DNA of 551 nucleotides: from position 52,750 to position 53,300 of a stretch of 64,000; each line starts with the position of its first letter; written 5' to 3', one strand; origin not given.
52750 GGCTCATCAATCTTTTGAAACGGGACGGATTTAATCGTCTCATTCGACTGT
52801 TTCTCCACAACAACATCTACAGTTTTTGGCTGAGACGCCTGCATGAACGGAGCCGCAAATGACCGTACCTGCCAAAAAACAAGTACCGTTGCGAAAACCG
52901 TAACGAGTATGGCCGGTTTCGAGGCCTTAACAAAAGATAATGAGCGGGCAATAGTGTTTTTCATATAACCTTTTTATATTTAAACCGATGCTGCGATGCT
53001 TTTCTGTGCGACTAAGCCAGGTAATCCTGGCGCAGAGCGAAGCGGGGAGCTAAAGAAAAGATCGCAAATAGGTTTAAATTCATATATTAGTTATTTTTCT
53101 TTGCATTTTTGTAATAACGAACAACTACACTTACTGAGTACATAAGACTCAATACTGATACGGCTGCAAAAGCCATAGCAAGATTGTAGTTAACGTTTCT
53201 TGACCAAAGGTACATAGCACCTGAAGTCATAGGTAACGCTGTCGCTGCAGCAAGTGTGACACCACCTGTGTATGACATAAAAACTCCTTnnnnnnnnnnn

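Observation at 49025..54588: ica/pga-like exopolysaccharide operon with an embedded sortase and the second copy of the structured element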

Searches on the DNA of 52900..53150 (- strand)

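Call 13: search_rna_families(source=window, start=52900, end=53150, threshold=evalue, max_evalue=10, show_alignments=3)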
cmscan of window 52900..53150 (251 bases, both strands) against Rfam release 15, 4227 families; matches with E-value up to 10: 1.
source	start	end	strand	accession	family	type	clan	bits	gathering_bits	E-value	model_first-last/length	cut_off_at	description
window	52989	53150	+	RF01946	KCNQ1OT1_1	Gene; lncRNA;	-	8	70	0.31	206-367/464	3'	KCNQ1 overlapping transcript 1 conserved region 1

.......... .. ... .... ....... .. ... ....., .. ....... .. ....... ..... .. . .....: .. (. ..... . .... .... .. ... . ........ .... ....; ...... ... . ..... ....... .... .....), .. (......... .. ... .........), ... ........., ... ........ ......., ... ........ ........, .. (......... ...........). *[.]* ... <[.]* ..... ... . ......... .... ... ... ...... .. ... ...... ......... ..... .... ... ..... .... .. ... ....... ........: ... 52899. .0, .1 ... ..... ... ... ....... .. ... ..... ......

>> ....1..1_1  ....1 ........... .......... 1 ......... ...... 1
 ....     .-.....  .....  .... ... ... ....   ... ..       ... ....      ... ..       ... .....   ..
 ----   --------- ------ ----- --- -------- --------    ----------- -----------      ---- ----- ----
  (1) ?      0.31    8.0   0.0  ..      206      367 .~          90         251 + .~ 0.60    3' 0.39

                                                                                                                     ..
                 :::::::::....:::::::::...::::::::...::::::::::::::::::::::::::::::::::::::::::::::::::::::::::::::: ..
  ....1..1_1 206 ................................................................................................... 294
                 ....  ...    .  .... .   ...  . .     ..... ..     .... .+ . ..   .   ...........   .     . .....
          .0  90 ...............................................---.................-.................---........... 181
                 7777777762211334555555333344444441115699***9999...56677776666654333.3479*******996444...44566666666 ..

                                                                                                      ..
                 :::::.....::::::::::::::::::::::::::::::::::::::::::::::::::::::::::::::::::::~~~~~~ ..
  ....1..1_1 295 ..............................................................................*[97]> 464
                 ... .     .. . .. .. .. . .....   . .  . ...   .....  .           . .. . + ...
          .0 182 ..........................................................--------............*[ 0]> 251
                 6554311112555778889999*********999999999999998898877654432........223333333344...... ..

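Call 53: search_dna_similar(query=window:52975-53090:-, collection=phages, mode=distant, max_evalue=1)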
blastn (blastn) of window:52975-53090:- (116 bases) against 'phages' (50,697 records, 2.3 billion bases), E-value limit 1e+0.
No match.

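Call 54: search_dna_similar(query=window:52975-53090:-, collection=plasmids, mode=distant, max_evalue=1)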
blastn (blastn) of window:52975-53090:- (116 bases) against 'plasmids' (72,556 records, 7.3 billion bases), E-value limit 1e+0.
No match.
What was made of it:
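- Tried and rejected: There was no similarity in the phage or plasmid collections (calls 53, 54).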

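Call 60: build_rna_model(alignment_id=A4, structure=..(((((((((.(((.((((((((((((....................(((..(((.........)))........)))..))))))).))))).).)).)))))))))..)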
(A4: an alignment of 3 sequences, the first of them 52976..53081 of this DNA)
Model R1 built from alignment A4 (3 sequences, 111 columns); structure: as given.
model positions 111; base pairs 30; branch points 0; effective number of sequences 1.03; information 0.589 bits per position. Calibrated on 0.2 Mb of random sequence (short: E-values are rough).
structure used (alignment columns):
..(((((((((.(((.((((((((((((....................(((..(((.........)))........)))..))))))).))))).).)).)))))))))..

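Call 61: search_with_rna_model(model_id=R1, source=window, filters=off, max_evalue=10)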
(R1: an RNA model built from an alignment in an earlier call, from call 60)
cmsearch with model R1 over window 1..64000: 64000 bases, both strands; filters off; matches with E-value up to 10: 11.
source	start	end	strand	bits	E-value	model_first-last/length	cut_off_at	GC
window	4092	4202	-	133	9.1e-34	1-111/111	no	0.45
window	52976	53081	-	119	6.2e-30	1-111/111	no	0.45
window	52976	53081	+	28.5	3.8e-05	1-111/111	no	0.45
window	4092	4202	+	28.4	4.1e-05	1-111/111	no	0.45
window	10037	10065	-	12.5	0.93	1-111/111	no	0.41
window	38262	38327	-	12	1.2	1-111/111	no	0.45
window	10037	10065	+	11.7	1.5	1-111/111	no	0.41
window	48519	48569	+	9.7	5.2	1-111/111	no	0.25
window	58159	58217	+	9.2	7.5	1-111/111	no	0.39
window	32938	32972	+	9.1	7.8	1-111/111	no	0.46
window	35916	35947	+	9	8.4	1-111/111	no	0.44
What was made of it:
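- The window holds only two copies (call 61).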

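Call 62: search_with_rna_model(model_id=R1, sources=[L001, L002, L003, L004, L006, L040, L041, L042, L043, L009, L010, L011, L012, L014, L017, L028, L029, L033, L034, L037], max_evalue=10)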
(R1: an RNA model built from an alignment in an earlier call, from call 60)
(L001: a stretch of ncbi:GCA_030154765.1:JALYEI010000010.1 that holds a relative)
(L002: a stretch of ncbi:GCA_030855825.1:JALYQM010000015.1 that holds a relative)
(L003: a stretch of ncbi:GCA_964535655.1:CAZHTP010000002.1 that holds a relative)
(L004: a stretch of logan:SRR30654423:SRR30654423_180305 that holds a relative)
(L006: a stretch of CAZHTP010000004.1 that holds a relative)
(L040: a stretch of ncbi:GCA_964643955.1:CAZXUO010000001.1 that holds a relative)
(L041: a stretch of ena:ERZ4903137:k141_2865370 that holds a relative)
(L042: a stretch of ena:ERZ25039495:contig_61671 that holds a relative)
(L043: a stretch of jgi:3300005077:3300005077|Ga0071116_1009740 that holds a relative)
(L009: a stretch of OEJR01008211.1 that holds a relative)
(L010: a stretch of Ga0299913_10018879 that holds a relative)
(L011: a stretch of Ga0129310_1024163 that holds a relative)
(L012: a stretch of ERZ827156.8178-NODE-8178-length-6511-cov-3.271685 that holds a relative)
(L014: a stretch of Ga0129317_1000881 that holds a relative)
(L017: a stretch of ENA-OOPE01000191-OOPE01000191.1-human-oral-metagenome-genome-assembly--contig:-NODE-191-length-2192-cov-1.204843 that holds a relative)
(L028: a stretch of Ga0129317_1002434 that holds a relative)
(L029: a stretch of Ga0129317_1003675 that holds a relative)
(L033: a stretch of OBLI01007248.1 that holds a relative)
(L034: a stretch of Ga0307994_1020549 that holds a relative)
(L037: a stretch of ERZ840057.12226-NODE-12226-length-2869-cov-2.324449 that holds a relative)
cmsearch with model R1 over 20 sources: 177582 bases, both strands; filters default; matches with E-value up to 10: 8.
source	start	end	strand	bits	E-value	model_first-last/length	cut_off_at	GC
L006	1982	2092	+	133.2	2.3e-33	1-111/111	no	0.49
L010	4587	4711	+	32.4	8.8e-06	1-111/111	no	0.63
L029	5083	5182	+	31.9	1.3e-05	1-111/111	no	0.63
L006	1982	2092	-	24.2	0.0016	1-111/111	no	0.49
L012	3787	3865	-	18.6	0.055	19-92/111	no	0.65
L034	853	936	-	17.3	0.13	1-111/111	no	0.63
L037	2642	2721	+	15.3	0.42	17-95/111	no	0.62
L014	994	1060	+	14.9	0.54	22-89/111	no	0.75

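Call 63: search_with_rna_model(model_id=R1, sources=[L010, L029, L012, L034, L014, L011, L028, L033], max_evalue=10, filters=off, show_alignments=6)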
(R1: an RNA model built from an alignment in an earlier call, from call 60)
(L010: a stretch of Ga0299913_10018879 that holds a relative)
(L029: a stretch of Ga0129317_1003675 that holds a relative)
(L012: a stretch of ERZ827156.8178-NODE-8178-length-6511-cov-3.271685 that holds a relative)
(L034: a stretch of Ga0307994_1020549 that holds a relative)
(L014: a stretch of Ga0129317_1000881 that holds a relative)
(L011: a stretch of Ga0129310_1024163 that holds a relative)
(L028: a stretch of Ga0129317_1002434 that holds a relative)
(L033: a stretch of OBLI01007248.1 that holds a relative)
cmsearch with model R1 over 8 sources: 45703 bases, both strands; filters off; matches with E-value up to 10: 35.
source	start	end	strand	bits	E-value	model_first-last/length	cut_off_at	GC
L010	4587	4711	+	32.4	2.3e-06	1-111/111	no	0.63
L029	5083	5182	+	31.9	3.3e-06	1-111/111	no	0.63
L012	3787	3865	-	18.6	0.014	19-92/111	no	0.65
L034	853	936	-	17.3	0.032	1-111/111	no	0.63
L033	6590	6647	+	17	0.038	1-111/111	no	0.41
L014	994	1060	+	14.9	0.14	22-89/111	no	0.75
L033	6591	6646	-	14.8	0.16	1-111/111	no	0.43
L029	5084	5181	-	13.2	0.42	1-111/111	no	0.63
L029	757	792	+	12.7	0.58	1-111/111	no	0.67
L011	1115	1194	+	12.3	0.72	1-111/111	no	0.74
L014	639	685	-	11.6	1.1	1-111/111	no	0.7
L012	4293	4372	-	10.8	1.9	1-111/111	no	0.65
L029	612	635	+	10.5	2.3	1-111/111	no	0.42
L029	5316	5339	+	10.2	2.8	1-111/111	no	0.38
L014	816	839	-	10.1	2.9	1-111/111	no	0.38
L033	1328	1380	-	10.1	3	1-111/111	no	0.49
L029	5316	5339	-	10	3.1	1-111/111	no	0.38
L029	387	455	+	9.9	3.4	1-111/111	no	0.68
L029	612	635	-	9.7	3.9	1-111/111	no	0.42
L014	816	839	+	9.7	3.9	1-111/111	no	0.38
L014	1003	1071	-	9.5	4.3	1-111/111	no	0.74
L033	2300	2335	-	9.5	4.3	1-111/111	no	0.61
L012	3621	3654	+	9.4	4.7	1-111/111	no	0.44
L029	1737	1794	-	9.4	4.7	1-111/111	no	0.59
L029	742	807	-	9.3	4.8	1-111/111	no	0.58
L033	1270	1306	-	9.3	4.8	1-111/111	no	0.57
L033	4304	4363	+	9.3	4.9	32-81/111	no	0.67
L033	1270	1306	+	9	5.9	1-111/111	no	0.57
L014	746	776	-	9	6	1-111/111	no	0.42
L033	2409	2490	+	9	6.1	1-111/111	no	0.59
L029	4897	4935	+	8.8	6.6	1-111/111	no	0.54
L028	2999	3027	-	8.8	6.7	1-111/111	no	0.34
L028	3319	3348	-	8.6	7.8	1-111/111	no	0.6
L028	10538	10568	+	8.5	8.2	1-111/111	no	0.48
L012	1379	1402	+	8.2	9.6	1-111/111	no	0.71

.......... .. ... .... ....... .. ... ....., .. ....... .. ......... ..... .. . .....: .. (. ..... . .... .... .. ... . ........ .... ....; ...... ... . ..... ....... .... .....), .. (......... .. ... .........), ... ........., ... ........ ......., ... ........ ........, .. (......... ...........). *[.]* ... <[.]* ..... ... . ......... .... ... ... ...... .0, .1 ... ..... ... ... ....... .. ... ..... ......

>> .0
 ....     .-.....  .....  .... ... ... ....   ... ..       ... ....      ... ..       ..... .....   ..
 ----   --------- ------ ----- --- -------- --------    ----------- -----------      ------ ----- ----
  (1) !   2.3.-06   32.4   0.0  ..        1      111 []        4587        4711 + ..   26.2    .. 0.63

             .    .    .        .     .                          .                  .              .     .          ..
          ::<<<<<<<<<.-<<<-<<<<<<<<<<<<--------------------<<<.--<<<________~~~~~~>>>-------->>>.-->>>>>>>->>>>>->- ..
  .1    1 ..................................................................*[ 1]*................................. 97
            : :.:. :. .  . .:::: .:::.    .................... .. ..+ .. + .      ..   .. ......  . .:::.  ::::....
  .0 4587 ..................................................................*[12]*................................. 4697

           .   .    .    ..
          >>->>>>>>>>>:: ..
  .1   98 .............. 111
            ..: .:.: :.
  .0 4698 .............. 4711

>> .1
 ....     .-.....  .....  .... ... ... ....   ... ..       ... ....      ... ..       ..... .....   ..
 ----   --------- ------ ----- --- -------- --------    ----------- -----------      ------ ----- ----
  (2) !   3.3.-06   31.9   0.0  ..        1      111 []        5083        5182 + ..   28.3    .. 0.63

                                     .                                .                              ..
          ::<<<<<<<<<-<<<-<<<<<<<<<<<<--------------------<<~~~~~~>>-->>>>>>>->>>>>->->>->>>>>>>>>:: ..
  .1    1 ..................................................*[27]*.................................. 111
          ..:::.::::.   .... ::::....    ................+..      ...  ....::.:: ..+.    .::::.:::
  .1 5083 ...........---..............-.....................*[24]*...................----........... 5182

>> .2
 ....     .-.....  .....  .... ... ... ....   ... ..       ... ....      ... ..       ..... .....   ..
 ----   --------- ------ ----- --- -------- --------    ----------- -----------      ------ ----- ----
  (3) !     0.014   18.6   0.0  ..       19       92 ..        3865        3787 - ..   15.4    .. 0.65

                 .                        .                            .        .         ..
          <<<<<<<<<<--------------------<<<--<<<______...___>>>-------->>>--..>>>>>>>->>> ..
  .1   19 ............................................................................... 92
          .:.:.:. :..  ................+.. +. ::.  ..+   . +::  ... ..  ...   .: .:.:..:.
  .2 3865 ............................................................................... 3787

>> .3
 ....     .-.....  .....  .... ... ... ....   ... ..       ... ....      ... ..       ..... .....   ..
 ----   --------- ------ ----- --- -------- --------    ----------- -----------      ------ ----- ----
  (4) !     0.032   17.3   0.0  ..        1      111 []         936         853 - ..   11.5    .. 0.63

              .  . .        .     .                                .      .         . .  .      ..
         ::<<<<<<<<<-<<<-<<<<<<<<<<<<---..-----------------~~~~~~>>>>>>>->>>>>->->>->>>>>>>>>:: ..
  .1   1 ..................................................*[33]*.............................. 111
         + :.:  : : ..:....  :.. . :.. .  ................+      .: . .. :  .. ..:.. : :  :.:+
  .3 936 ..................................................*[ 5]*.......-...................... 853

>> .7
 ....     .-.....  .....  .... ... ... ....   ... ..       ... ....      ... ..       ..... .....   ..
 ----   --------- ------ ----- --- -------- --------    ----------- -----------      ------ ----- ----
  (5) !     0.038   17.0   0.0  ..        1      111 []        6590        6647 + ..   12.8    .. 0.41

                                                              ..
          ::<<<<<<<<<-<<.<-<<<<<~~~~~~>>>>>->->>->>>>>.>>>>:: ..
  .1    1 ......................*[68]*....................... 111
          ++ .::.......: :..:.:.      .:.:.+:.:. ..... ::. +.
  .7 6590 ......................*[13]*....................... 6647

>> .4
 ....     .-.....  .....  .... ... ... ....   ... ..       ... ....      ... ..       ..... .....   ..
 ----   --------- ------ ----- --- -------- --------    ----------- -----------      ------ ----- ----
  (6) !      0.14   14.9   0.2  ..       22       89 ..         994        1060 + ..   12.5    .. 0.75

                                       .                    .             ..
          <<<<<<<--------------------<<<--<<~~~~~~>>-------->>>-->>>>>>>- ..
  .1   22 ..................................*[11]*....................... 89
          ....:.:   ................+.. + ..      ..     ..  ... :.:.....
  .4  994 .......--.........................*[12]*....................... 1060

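Call 88: search_with_rna_model(model_id=R1, sources=[window, L006, L010, L029, L012, L037, L014, L011, L034], max_evalue=0.5, make_alignment=true)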
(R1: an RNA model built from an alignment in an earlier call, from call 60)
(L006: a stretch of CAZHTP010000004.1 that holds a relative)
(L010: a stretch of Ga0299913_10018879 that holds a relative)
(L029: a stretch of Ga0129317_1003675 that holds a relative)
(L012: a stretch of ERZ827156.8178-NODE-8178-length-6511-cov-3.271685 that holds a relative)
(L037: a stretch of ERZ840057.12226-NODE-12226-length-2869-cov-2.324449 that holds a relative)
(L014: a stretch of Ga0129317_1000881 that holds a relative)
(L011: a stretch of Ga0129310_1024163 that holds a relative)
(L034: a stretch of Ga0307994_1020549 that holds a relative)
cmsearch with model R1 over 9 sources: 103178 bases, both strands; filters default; matches with E-value up to 0.5: 12.
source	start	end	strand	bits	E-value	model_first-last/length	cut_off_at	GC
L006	1982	2092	+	133.2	1.3e-33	1-111/111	no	0.49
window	4092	4202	-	133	1.4e-33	1-111/111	no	0.45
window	52976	53081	-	119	9.9e-30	1-111/111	no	0.45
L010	4587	4711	+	32.4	5.1e-06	1-111/111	no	0.63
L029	5083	5182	+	31.9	7.4e-06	1-111/111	no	0.63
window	52976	53081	+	28.5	6.2e-05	1-111/111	no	0.45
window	4092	4202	+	28.4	6.6e-05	1-111/111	no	0.45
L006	1982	2092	-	24.2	0.00093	1-111/111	no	0.49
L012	3787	3865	-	18.6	0.032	19-92/111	no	0.65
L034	853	936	-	17.3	0.073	1-111/111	no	0.63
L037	2642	2721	+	15.3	0.24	17-95/111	no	0.62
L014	994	1060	+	14.9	0.31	22-89/111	no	0.75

Alignment A6: 12 matches aligned to the model, 173 columns, each read 5' to 3' on its own strand. Consensus structure (alignment columns), stored with it:
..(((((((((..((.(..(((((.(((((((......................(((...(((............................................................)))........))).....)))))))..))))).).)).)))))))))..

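Call 106: search_with_rna_model(model_id=R1, sources=[window, L006, L010, L029, L012, L037, L014, L011, L034], max_evalue=0.00002, make_alignment=true)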
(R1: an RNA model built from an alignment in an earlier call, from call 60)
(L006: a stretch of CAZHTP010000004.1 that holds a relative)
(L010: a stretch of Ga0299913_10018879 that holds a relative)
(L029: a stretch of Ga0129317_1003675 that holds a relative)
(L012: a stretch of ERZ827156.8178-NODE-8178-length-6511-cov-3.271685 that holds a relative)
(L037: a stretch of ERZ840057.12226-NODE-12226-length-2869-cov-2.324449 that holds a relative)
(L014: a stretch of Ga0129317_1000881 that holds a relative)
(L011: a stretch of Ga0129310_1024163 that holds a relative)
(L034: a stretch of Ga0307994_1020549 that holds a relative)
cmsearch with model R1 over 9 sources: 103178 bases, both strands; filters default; matches with E-value up to 0.00002: 5.
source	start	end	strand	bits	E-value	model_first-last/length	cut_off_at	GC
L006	1982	2092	+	133.2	1.3e-33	1-111/111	no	0.49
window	4092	4202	-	133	1.4e-33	1-111/111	no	0.45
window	52976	53081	-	119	9.9e-30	1-111/111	no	0.45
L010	4587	4711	+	32.4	5.1e-06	1-111/111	no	0.63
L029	5083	5182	+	31.9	7.4e-06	1-111/111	no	0.63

Alignment A8: 5 matches aligned to the model, 136 columns, each read 5' to 3' on its own strand. Consensus structure (alignment columns), stored with it:
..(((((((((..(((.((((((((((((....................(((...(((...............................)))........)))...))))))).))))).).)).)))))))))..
